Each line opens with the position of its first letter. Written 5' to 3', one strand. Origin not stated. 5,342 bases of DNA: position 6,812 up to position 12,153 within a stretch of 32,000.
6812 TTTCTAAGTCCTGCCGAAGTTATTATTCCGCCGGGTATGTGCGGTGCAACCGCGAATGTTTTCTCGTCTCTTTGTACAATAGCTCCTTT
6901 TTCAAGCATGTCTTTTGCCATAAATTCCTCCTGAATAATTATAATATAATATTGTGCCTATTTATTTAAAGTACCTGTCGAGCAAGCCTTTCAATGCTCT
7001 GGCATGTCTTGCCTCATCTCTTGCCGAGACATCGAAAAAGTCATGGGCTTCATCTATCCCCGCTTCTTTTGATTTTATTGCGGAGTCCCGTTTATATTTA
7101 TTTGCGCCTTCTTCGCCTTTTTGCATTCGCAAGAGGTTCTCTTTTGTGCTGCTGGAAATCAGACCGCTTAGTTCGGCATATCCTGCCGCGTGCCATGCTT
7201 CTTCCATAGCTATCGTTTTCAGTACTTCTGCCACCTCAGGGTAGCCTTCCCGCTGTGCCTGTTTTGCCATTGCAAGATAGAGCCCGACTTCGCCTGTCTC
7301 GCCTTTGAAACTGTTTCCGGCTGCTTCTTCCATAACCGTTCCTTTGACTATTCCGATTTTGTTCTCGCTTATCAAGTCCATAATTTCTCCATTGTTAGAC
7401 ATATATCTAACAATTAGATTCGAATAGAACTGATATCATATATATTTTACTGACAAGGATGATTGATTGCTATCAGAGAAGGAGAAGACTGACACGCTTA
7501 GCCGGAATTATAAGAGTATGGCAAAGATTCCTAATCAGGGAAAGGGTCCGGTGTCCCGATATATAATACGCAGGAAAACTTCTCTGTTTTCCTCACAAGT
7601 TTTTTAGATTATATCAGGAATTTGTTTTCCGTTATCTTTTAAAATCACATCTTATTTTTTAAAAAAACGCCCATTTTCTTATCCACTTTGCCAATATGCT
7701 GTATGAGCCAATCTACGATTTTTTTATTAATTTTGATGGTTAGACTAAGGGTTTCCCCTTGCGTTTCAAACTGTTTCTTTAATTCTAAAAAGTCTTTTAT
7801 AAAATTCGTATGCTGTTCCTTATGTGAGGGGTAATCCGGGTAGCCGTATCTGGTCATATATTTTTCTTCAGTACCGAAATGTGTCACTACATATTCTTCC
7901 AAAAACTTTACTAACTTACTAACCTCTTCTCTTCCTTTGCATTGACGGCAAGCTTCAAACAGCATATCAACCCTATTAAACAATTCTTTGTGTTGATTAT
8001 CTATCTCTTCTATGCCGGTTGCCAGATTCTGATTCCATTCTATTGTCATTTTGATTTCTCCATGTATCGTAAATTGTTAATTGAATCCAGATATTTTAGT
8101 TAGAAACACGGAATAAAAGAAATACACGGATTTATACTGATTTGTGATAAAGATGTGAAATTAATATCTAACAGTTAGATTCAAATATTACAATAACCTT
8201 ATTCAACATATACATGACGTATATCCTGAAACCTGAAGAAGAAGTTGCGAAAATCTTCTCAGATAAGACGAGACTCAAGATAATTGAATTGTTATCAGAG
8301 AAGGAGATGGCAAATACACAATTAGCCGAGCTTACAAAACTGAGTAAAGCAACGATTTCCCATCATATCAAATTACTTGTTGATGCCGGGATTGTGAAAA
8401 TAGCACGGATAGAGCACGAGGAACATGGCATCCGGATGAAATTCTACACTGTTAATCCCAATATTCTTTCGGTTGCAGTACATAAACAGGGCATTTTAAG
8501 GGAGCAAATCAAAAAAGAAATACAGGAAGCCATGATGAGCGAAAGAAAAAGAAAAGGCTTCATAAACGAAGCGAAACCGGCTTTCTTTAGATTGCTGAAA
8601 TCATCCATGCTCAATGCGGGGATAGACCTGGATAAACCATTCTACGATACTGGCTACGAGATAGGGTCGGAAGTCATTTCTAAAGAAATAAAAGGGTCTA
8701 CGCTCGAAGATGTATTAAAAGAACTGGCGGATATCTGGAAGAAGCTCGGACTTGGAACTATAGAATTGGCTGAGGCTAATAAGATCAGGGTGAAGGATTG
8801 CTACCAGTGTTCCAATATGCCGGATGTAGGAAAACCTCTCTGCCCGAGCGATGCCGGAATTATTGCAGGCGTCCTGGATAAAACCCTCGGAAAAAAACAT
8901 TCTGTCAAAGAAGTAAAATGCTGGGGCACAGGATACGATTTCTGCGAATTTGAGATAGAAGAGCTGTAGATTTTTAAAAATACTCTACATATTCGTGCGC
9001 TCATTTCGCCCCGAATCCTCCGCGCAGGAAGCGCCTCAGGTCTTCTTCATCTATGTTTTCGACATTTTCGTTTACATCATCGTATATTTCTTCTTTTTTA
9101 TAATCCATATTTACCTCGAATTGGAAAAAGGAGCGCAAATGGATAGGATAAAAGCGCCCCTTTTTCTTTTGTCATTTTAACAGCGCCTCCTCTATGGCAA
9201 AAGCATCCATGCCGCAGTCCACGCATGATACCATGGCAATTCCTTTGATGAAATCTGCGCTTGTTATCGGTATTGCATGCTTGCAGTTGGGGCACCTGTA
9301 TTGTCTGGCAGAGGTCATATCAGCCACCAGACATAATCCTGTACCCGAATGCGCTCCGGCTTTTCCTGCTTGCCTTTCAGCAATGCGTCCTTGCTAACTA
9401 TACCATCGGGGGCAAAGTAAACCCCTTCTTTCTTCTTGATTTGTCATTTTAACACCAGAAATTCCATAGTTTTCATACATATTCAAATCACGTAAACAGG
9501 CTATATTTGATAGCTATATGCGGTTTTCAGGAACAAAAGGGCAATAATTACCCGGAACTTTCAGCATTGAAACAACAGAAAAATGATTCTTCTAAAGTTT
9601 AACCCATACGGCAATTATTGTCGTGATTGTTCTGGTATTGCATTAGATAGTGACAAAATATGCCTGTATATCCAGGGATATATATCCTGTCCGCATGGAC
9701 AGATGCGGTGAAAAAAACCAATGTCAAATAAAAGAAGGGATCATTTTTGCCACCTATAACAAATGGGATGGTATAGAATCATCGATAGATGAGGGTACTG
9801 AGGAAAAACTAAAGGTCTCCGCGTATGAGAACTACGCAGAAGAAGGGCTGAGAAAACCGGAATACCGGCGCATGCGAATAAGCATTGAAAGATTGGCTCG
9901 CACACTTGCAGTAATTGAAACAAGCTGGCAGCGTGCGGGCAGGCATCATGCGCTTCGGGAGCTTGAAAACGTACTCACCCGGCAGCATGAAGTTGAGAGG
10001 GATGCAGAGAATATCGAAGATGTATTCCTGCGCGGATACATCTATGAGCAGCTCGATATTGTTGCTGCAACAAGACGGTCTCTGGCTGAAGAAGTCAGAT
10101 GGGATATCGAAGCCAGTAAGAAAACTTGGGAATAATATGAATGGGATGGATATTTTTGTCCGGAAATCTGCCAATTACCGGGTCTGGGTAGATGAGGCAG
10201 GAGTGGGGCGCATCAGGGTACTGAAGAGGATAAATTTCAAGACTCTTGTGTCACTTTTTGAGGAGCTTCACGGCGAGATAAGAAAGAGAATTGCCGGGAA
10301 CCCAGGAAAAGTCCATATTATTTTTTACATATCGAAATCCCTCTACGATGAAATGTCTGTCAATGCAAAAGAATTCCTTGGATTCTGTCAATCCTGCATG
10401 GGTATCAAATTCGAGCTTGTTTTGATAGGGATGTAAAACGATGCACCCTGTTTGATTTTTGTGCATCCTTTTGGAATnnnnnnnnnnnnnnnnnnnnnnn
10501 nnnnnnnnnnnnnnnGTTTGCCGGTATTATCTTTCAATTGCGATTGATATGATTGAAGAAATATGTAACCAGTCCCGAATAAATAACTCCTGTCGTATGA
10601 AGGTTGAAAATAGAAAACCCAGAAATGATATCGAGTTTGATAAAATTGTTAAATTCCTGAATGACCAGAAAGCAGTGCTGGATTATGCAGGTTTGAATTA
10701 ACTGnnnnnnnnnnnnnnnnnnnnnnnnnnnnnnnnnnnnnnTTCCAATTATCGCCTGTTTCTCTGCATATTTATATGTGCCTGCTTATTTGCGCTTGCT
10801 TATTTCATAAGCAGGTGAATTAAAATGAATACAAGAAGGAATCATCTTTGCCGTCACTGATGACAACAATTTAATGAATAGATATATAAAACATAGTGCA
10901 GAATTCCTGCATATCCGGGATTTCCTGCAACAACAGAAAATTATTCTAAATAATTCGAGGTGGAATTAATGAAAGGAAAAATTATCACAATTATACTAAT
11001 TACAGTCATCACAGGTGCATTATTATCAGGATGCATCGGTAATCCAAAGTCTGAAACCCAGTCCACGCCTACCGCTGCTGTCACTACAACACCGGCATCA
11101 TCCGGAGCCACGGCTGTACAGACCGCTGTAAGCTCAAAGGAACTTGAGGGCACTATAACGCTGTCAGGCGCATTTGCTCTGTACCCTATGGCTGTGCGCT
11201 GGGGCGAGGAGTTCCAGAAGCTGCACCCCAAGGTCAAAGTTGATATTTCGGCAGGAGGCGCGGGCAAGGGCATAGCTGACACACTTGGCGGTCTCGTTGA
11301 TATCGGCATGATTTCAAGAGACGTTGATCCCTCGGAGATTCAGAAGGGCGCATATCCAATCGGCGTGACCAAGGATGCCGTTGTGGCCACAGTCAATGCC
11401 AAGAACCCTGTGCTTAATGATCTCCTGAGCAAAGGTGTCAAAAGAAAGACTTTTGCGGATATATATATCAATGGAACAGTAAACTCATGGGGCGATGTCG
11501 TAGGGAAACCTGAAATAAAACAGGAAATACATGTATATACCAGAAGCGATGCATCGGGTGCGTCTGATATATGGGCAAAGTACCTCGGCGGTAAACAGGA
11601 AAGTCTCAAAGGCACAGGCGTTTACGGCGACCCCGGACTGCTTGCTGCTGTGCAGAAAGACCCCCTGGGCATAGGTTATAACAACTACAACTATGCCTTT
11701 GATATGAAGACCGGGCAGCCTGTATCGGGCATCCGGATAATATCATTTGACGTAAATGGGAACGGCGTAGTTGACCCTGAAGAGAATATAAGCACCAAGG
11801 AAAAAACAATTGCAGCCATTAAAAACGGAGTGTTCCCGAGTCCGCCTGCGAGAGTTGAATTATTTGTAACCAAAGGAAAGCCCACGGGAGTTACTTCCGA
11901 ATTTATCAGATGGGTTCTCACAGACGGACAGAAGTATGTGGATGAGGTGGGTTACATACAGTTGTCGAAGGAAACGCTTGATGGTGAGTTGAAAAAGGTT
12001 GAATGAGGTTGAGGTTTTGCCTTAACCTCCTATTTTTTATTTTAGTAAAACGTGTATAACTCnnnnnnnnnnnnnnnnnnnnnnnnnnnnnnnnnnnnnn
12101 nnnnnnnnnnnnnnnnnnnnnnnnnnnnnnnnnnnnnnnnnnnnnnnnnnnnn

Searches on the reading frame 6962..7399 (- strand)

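Call 9: search_protein_families(library=pfam, proteins=[window:6962-7399:-], max_evalue=0.001)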
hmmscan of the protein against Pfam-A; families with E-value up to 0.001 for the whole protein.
window:6962-7399:- (145 aa): 1 family
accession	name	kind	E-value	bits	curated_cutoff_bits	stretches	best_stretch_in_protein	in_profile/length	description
PF02915.23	Rubrerythrin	-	2.4e-13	51.1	22.8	1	29-139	5-136/137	Rubrerythrin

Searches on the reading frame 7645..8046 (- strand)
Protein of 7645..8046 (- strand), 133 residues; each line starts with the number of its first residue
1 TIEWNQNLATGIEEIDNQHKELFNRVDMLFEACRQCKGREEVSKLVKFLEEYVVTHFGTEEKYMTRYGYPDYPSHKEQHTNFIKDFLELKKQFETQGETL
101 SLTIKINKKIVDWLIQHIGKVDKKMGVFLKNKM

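Call 8: search_protein_families(library=pfam, proteins=[window:7645-8046:-], max_evalue=0.001)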
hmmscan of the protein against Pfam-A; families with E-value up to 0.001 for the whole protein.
window:7645-8046:- (133 aa): 1 family
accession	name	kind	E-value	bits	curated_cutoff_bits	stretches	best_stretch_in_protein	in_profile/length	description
PF01814.28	Hemerythrin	-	2.5e-14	54.3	25.3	1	10-125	1-123/127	Hemerythrin HHE cation binding domain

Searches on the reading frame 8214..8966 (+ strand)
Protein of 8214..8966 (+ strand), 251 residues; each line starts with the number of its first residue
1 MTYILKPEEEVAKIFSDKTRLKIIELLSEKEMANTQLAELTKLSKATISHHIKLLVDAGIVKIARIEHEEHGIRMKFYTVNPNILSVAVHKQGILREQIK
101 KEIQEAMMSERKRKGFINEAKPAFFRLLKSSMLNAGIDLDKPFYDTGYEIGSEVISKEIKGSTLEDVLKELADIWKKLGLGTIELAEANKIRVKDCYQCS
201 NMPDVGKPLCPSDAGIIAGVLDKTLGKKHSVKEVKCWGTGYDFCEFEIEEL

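Call 8: search_protein_families(library=pfam, proteins=[window:8214-8966:+], max_evalue=0.001)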
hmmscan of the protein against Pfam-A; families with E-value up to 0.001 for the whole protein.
window:8214-8966:+ (251 aa): 8 families
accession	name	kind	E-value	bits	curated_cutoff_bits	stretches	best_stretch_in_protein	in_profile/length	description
PF02830.23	V4R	-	3.1e-19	69.3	31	1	190-249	2-61/62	V4R domain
PF01022.26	HTH_5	-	2e-15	56.8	22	1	17-62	1-46/47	Bacterial regulatory protein, arsR family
PF12840.13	HTH_20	-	2e-11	44.1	27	1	15-62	1-49/51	Helix-turn-helix domain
PF13412.12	HTH_24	-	1.9e-08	34.2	21.9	1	17-62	2-48/48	Winged helix-turn-helix DNA-binding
PF02002.24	TFIIE_alpha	-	8.1e-06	26.1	22.9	1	11-103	6-100/105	TFIIE alpha subunit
PF09339.16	HTH_IclR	-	0.00019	21.6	22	1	21-61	6-48/52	IclR helix-turn-helix domain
PF08279.18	HTH_11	-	0.00063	20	25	0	20-69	2-49/55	HTH domain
PF12802.13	MarR_2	-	0.00091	19.8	27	0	35-64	24-53/61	MarR family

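Call 37: search_protein_families(library=ncbifam, proteins=[window:8214-8966:+], max_evalue=0.00001)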
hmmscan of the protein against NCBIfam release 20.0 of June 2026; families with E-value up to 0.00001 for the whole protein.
window:8214-8966:+ (251 aa): 9 families
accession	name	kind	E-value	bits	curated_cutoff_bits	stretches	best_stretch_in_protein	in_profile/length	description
NF053755.1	MsvR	equivalog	8.3e-48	163.1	220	1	12-248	7-236/236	transcriptional factor MsvR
NF033788.1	HTH_metalloreg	subfamily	8.7e-15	54.3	55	1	10-63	3-57/77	metalloregulator ArsR/SmtB family transcription factor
NF033789.1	repress_SdpR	subfamily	1.2e-11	44.4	100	1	13-65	3-55/79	autorepressor SdpR family transcription factor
NF041413.1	ArsR_Rv2640c_fam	equivalog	4.4e-07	30.3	155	1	13-65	37-92/118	Rv2640c family ArsR-like transcriptional regulator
NF045707.1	Dbac_1936_reg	equivalog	5.5e-07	29.5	115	1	10-65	9-64/99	ArsR/SmtB-type metalloregulator TsoR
NF040939.2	trans_reg_lrs14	equivalog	1.4e-06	28.3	90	1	22-81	25-86/103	Lrs14 family HTH-type transcriptional regulator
NF053606.1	Sta1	subfamily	2.1e-06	27.8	80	1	24-85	27-89/100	Sta1 family transcriptional regulator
NF005061.0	PRK06474.1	equivalog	2.2e-06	27.7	121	1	12-85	5-80/178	hypothetical protein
NF038251.1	AdcR_fam_Zn_TF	equivalog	9.7e-06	25.9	175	0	19-89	37-104/143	zinc-dependent MarR family transcriptional regulator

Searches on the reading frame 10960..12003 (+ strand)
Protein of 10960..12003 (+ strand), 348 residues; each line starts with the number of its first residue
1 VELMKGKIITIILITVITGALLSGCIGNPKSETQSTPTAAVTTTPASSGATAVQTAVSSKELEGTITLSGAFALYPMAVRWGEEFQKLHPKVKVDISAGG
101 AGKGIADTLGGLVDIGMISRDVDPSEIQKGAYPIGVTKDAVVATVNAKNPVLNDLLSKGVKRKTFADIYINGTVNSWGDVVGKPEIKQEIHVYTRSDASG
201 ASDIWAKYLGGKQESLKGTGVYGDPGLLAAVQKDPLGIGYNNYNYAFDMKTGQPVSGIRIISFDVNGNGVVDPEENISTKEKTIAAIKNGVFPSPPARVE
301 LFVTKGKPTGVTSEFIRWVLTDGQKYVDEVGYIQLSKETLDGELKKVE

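Call 8: search_protein_families(library=pfam, proteins=[window:10960-12003:+], max_evalue=0.001)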
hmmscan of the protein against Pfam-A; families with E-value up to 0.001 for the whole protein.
window:10960-12003:+ (348 aa): 1 family
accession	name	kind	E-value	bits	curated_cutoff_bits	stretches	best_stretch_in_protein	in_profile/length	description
PF12849.12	PBP_like_2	-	4.7e-29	102.4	27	1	62-322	8-266/267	PBP superfamily domain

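Call 37: search_protein_families(library=ncbifam, proteins=[window:10960-12003:+], max_evalue=0.00001)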
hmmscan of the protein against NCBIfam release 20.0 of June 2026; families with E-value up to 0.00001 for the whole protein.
window:10960-12003:+ (348 aa): 3 families
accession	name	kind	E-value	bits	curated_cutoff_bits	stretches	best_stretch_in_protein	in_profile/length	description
TIGR02136.1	ptsS_2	subfamily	1.9e-34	119.2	206.6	1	43-334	18-294/295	phosphate ABC transporter substrate-binding protein PstS family protein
TIGR00975.1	3a0107s03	equivalog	5.8e-25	88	205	1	66-339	1-303/315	phosphate ABC transporter substrate-binding protein PstS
NF008171.0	PRK10918.1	equivalog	1.3e-08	34.3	339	1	51-283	15-255/346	phosphate ABC transporter substrate-binding protein PstS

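Call 47: search_solved_structures(query=window:10960-12003:+, max_evalue=0.001, show_alignments=2)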
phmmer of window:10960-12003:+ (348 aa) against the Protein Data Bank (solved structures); distinct sequences matched with E-value up to 0.001: 29.
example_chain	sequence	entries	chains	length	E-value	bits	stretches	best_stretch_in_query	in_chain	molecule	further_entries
4gd5_A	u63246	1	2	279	1.6e-15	60.5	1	57-261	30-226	Phosphate ABC transporter, phosphate-binding protein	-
4q8r_A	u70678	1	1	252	2.5e-15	59.8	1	65-261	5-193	Phosphate ABC transporter, phosphate-binding protein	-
4jwo_A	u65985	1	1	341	3e-14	56.3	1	9-339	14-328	Phosphate binding protein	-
9k3s_E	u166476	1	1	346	4.3e-09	39.3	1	43-278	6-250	Phosphate-binding protein PstS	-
1pc3_A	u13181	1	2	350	4.6e-09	39.2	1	44-219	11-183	Phosphate-binding protein 1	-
9k3x_E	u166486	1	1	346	5.6e-09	38.9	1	43-278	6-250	Phosphate-binding protein PstS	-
7dm1_B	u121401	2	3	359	5.7e-09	38.9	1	44-219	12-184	Phosphate-binding protein PstS 1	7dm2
8ods_A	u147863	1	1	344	1.9e-08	37.2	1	57-214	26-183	Phosphate-binding protein PstS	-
1ixi_A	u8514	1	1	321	4.5e-08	36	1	65-278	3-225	PHOSPHATE-BINDING PROTEIN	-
4h1x_A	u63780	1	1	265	5.8e-08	35.6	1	52-177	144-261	Phosphate-binding protein pstS 2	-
1a54_A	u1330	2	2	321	6.9e-08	35.4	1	65-278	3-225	Phosphate-binding protein PstS | PHOSPHATE-BINDING PROTEIN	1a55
1ixh_A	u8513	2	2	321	7.1e-08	35.3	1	65-278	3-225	PHOSPHATE-BINDING PROTEIN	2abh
35yt_A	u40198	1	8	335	7.4e-08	35.2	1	65-336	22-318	Phosphate-binding protein PstS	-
4omb_A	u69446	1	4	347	7.5e-08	35.2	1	48-338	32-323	Phosphate binding protein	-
4pqj_A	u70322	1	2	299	9.3e-08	34.9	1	62-339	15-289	Phosphate binding protein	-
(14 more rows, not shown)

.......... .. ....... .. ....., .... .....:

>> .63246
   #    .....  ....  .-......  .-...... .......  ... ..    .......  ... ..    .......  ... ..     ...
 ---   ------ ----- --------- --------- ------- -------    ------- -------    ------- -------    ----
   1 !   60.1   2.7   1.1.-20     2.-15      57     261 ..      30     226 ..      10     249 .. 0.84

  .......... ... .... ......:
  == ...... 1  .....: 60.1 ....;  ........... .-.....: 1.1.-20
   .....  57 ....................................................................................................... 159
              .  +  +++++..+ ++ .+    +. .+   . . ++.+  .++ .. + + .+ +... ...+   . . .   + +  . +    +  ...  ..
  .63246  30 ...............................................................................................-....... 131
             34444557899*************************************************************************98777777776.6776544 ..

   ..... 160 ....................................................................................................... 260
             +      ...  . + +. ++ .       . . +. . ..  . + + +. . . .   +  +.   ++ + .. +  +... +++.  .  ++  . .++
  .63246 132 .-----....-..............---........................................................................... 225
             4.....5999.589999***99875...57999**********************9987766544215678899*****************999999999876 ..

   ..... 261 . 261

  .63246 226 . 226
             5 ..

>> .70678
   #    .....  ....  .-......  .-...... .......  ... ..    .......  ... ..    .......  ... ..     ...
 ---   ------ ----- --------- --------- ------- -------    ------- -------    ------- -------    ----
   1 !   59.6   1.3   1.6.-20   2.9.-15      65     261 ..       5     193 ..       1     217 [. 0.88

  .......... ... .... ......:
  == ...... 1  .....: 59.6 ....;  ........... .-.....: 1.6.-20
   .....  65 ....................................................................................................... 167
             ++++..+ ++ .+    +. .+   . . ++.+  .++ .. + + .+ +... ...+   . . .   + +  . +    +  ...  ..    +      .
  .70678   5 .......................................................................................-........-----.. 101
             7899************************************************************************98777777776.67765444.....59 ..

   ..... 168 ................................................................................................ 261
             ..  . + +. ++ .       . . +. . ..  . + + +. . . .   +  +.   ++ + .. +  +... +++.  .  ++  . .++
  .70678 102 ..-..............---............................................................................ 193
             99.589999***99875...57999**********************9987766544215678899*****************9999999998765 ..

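Call 53: search_solved_structures(query=window:10960-12003:+, max_evalue=1e-12, show_alignments=3)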
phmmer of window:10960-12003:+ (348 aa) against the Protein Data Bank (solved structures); distinct sequences matched with E-value up to 1e-12: 3.
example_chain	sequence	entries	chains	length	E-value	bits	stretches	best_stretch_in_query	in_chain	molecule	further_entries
4gd5_A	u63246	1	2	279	1.6e-15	60.5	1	57-261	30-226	Phosphate ABC transporter, phosphate-binding protein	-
4q8r_A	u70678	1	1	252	2.5e-15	59.8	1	65-261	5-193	Phosphate ABC transporter, phosphate-binding protein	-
4jwo_A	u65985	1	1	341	3e-14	56.3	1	9-339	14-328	Phosphate binding protein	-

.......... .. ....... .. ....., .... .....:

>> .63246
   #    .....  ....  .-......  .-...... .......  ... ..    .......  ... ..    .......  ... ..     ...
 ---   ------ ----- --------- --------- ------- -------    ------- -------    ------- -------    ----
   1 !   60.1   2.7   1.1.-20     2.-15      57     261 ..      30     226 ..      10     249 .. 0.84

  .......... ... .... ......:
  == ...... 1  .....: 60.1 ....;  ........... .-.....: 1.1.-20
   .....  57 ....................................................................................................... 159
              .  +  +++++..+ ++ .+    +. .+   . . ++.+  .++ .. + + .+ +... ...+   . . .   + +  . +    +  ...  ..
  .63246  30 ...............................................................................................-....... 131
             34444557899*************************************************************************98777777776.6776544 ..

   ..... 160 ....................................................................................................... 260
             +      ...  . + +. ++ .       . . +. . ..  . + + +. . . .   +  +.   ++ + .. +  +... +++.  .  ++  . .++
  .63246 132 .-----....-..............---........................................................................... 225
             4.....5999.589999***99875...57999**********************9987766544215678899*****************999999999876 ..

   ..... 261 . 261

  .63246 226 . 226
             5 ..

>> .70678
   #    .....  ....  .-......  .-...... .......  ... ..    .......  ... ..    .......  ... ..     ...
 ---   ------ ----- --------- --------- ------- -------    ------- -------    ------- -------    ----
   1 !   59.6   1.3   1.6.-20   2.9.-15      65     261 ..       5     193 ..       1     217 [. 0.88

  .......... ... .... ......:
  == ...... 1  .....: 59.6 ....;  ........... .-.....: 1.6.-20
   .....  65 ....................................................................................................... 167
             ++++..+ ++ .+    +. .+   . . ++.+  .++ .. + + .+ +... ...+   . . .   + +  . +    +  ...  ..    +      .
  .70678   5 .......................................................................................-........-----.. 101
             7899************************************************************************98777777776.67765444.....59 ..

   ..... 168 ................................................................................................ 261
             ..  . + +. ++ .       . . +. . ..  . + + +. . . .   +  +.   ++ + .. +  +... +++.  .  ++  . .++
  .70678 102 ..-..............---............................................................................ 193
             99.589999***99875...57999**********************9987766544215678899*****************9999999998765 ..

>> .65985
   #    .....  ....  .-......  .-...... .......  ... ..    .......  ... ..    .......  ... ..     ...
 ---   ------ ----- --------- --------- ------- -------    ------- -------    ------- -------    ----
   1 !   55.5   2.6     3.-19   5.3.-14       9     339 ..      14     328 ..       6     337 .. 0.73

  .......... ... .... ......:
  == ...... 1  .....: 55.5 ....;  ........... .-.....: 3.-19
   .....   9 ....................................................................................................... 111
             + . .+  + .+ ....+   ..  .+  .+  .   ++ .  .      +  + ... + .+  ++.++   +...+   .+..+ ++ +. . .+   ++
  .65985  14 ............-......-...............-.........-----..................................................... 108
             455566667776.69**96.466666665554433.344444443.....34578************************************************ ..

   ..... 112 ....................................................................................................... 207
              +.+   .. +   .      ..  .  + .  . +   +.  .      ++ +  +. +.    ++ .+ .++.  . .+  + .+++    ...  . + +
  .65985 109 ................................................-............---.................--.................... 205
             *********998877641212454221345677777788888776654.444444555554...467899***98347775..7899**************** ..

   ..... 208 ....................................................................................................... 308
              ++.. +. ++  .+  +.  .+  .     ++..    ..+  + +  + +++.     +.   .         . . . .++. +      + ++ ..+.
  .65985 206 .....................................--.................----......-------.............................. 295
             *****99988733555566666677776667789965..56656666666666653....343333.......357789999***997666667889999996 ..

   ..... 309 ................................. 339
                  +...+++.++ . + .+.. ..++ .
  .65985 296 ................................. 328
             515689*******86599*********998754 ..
